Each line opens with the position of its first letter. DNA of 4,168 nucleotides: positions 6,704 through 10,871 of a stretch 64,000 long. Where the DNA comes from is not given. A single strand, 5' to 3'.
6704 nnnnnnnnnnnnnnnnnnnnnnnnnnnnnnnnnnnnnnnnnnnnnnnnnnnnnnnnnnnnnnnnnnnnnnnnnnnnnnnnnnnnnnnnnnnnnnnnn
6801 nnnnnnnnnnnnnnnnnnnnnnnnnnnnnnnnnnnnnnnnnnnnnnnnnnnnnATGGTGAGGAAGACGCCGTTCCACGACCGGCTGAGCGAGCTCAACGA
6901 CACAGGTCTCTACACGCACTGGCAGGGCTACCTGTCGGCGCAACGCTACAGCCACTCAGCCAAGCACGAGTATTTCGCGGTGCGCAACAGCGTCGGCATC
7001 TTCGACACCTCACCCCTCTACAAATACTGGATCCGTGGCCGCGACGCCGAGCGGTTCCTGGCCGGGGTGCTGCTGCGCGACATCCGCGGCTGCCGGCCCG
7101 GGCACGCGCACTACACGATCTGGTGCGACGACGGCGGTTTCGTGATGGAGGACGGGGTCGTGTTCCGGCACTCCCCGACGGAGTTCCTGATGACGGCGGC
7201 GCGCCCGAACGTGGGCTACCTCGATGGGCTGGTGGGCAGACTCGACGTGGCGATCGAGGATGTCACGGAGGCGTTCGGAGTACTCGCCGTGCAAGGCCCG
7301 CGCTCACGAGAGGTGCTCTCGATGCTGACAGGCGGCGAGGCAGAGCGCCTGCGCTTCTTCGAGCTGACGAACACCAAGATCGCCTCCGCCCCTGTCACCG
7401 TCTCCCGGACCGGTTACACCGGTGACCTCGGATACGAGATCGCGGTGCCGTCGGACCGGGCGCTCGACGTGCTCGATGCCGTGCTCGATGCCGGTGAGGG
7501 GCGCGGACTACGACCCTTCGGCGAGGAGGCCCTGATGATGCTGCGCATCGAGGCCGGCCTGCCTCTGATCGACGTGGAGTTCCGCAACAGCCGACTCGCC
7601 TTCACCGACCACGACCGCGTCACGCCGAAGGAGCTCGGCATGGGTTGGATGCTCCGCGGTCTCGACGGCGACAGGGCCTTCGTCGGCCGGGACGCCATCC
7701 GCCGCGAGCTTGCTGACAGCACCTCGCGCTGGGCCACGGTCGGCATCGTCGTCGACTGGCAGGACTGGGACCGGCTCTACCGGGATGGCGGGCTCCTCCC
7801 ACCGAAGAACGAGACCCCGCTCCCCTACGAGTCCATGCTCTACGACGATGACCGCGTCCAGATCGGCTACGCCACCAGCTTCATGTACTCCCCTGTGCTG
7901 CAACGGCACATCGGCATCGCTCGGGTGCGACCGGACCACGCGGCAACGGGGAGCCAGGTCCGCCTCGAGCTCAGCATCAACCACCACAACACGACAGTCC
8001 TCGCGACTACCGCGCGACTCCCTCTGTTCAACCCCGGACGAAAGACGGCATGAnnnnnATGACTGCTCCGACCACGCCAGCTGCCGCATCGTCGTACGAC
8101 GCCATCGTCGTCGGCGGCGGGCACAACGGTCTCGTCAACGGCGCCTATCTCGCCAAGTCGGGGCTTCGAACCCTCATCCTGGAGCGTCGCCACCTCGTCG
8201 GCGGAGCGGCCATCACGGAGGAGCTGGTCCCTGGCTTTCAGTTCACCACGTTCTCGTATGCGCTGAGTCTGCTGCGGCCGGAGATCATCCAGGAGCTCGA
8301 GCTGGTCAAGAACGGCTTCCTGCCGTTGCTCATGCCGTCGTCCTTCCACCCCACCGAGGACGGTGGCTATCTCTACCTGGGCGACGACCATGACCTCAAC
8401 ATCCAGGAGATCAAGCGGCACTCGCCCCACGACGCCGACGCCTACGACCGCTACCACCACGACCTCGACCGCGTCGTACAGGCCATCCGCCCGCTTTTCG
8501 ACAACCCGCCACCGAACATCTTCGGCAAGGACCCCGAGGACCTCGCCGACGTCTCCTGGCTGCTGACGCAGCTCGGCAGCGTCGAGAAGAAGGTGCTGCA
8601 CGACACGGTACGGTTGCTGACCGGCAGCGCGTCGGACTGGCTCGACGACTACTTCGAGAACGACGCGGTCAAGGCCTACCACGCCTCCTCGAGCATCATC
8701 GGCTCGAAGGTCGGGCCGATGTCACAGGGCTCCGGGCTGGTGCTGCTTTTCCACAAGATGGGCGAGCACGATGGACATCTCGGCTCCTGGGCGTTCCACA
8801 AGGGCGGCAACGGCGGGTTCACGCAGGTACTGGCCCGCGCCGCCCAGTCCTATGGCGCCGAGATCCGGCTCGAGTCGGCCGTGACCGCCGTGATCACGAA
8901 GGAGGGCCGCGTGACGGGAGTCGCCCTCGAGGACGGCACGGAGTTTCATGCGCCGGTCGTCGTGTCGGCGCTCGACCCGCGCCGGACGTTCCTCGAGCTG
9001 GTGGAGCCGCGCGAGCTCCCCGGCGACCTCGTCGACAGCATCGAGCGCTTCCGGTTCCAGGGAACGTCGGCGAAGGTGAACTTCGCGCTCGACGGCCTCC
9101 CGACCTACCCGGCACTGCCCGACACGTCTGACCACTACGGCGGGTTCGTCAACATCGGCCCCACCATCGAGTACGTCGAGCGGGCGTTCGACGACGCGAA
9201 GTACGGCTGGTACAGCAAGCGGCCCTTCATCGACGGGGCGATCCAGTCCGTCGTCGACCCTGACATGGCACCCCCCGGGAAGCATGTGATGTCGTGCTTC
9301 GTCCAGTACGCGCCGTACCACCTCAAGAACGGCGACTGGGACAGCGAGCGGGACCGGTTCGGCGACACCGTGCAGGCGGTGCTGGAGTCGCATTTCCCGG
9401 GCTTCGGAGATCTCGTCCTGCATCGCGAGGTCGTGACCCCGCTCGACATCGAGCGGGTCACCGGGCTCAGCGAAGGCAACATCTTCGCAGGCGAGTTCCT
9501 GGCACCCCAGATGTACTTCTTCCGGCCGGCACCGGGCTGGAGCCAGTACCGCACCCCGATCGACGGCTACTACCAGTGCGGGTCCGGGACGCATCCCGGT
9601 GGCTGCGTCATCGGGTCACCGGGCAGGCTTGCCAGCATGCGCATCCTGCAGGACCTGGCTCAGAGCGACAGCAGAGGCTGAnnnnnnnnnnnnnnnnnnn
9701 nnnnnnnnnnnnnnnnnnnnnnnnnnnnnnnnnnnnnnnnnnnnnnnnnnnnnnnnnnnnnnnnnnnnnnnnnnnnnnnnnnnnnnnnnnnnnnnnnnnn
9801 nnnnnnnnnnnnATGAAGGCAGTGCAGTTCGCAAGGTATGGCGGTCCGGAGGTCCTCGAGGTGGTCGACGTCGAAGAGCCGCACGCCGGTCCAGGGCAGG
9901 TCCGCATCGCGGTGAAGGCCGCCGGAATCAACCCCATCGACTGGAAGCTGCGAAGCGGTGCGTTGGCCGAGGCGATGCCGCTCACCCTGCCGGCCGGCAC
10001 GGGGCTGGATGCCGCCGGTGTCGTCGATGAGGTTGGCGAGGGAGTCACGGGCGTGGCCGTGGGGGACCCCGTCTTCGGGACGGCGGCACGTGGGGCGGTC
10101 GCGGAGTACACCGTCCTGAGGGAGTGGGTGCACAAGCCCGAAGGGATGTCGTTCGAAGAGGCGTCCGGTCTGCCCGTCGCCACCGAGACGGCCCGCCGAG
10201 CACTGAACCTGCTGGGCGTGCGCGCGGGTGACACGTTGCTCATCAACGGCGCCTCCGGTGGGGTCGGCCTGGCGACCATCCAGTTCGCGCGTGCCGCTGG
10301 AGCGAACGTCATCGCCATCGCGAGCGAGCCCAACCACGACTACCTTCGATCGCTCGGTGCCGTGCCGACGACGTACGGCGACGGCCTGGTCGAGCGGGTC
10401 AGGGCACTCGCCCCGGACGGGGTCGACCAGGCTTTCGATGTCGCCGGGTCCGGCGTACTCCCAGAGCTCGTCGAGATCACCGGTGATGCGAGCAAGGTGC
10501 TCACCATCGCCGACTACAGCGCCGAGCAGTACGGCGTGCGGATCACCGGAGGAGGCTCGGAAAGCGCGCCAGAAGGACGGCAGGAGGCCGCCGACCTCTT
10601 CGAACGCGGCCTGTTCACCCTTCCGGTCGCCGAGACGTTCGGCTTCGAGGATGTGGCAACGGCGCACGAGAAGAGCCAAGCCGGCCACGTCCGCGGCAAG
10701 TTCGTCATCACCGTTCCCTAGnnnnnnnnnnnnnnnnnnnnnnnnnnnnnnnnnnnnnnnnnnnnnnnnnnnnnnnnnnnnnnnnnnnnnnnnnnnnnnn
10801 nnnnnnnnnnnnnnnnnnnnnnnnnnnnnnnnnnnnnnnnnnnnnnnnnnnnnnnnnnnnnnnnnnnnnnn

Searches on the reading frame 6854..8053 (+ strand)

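Call 81: search_protein_families(library=pfam, proteins=[window:6854-8053:+], max_evalue=0.0001)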
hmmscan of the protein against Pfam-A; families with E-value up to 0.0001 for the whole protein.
window:6854-8053:+ (399 aa): 2 families
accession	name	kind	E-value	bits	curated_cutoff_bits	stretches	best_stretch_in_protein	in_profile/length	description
PF01571.26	GCV_T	-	2.5e-58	197.8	25.6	1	19-266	11-255/255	Aminomethyltransferase folate-binding domain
PF08669.17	GCV_T_C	-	1.2e-09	38.4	25.9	1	324-384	16-75/80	Glycine cleavage T-protein C-terminal barrel domain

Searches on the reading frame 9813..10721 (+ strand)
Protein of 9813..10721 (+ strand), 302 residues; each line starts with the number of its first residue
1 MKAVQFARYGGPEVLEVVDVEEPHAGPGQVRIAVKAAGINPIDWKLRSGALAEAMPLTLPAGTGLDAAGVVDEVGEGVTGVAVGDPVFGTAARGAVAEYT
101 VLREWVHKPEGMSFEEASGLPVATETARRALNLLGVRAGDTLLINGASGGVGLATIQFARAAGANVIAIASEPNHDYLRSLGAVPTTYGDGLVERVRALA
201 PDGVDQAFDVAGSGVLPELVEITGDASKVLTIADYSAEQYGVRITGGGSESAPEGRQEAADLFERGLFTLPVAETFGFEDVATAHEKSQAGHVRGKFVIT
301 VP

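Call 81: search_protein_families(library=pfam, proteins=[window:9813-10721:+], max_evalue=0.0001)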
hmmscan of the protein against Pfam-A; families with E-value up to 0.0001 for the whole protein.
window:9813-10721:+ (302 aa): 3 families
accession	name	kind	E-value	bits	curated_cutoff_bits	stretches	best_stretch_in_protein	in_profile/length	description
PF08240.17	ADH_N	-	8.6e-15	55.3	23.5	1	26-104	1-96/104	Alcohol dehydrogenase GroES-like domain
PF00107.32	ADH_zinc_N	-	7e-12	45.9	31.8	1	150-231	1-87/129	Zinc-binding dehydrogenase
PF13602.12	ADH_zinc_N_2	-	6e-11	43.8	27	1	196-299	16-134/134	Zinc-binding dehydrogenase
